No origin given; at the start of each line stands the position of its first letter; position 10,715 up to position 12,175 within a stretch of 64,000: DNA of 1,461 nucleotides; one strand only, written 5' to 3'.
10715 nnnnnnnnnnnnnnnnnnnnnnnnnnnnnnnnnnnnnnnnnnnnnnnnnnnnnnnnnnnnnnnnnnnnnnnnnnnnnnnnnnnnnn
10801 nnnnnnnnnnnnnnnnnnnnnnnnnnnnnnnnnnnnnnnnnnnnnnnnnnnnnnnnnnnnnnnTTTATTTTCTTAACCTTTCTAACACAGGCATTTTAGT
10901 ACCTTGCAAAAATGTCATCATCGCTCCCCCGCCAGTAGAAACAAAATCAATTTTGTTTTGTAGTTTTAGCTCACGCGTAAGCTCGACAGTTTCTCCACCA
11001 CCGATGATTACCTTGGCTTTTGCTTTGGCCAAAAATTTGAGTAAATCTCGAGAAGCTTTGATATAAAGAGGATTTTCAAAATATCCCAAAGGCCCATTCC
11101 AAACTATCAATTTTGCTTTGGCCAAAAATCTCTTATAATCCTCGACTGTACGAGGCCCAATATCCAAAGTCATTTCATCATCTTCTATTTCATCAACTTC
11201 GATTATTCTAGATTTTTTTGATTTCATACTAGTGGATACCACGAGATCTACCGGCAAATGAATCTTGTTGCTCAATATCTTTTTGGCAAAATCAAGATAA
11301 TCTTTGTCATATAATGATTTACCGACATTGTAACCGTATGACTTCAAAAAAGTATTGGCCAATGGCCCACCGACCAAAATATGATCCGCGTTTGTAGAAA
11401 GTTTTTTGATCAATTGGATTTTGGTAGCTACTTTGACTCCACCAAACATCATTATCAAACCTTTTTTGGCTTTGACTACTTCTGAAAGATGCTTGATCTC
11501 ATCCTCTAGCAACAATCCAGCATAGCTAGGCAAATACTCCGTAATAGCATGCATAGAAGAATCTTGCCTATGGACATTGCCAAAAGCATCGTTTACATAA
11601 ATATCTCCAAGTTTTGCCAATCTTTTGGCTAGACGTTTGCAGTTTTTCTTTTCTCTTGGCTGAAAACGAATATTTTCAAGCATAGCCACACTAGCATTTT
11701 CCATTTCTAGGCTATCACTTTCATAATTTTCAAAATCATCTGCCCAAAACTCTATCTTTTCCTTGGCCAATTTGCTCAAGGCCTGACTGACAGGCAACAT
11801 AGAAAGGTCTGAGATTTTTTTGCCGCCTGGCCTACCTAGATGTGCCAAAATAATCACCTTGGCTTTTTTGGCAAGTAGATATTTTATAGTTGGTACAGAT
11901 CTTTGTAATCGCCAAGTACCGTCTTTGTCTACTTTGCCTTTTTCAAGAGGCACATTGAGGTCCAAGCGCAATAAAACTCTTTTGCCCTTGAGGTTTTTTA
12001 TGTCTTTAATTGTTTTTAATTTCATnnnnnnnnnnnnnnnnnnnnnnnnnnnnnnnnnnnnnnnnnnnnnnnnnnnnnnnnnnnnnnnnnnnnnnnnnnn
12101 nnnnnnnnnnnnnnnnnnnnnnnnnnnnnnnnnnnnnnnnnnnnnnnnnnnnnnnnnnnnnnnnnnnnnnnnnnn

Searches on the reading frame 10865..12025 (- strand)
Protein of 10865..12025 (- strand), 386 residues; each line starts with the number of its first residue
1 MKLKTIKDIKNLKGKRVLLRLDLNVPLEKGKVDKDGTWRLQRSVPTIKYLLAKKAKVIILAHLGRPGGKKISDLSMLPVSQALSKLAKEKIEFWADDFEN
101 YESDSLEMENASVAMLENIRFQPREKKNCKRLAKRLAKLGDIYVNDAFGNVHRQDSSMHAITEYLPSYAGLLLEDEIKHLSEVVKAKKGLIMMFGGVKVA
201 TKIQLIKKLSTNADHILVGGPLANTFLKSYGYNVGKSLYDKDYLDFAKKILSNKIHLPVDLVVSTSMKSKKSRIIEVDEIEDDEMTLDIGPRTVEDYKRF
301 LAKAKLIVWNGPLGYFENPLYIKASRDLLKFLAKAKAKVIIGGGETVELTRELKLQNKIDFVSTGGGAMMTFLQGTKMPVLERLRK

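Call 44: search_protein_families(library=pfam, proteins=[window:10865-12025:-], max_evalue=0.001)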
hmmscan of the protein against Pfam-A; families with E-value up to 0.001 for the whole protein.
window:10865-12025:- (386 aa): 1 family
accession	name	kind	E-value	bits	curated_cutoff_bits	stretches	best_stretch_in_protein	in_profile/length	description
PF00162.24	PGK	-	1.5e-120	403.1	27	1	6-375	1-378/379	Phosphoglycerate kinase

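Call 60: list_cluster_members(proteins=[window:10865-12025:-, window:5953-7227:-, window:28526-29668:-, window:27951-28523:-, window:20303-27910:-, window:19738-20289:-, window:12618-13634:+, P0005, P0034])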
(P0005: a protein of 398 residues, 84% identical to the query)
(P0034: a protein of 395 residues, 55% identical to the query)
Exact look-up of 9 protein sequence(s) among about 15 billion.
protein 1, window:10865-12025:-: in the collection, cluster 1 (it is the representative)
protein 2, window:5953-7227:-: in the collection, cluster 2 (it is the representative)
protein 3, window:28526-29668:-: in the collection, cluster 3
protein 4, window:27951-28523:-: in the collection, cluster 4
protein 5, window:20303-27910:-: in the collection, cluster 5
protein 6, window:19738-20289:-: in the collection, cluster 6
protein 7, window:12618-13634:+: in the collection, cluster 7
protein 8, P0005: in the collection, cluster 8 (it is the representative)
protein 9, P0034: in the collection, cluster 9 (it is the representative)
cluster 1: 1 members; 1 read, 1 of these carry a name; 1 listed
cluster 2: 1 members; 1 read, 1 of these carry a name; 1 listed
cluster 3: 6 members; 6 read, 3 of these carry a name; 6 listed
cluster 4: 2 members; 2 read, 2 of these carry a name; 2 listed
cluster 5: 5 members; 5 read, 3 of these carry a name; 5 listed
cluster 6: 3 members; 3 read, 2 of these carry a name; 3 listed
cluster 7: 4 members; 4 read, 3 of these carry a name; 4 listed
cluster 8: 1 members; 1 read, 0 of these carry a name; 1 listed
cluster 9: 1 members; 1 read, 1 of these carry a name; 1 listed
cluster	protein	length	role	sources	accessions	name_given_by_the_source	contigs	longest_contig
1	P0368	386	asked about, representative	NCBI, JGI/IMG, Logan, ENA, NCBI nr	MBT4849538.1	phosphoglycerate kinase [Candidatus Parcubacteria bacterium] | 3-phosphoglycerate kinase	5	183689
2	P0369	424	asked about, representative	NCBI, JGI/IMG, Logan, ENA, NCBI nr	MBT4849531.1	phosphopyruvate hydratase [Candidatus Parcubacteria bacterium] | enolase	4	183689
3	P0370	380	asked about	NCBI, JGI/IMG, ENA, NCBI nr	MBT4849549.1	hypothetical protein HON36_01715 [Candidatus Parcubacteria bacterium] | RHS repeat-associated protein | hypothetical protein [Candidatus Parcubacteria bacterium]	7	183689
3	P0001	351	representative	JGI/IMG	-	RHS repeat-associated protein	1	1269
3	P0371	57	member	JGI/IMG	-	hypothetical protein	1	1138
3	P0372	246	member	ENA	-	-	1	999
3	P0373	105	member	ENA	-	-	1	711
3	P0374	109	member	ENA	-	-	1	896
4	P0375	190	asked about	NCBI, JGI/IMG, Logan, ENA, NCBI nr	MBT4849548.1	hypothetical protein HON36_01710 [Candidatus Parcubacteria bacterium] | uncharacterized protein (DUF2164 family) | hypothetical protein [Candidatus Parcubacteria bacterium]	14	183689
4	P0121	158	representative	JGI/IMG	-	uncharacterized protein (DUF2164 family)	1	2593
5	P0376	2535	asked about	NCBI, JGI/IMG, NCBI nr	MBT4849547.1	hypothetical protein HON36_01705 [Candidatus Parcubacteria bacterium] | RHS repeat-associated protein | hypothetical protein [Candidatus Parcubacteria bacterium]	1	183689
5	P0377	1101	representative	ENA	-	-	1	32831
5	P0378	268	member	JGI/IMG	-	hypothetical protein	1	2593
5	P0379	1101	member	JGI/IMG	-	RHS repeat-associated protein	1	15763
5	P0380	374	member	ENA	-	-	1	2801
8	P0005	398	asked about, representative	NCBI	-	-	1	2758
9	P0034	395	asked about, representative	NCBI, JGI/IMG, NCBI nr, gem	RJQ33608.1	CHAP domain-containing protein [Candidatus Parcubacteria bacterium] | MAG: CHAP domain-containing protein [Candidatus Parcubacteria bacterium]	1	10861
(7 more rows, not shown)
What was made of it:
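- The organism is a Parcubacteria MAG (call 60).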
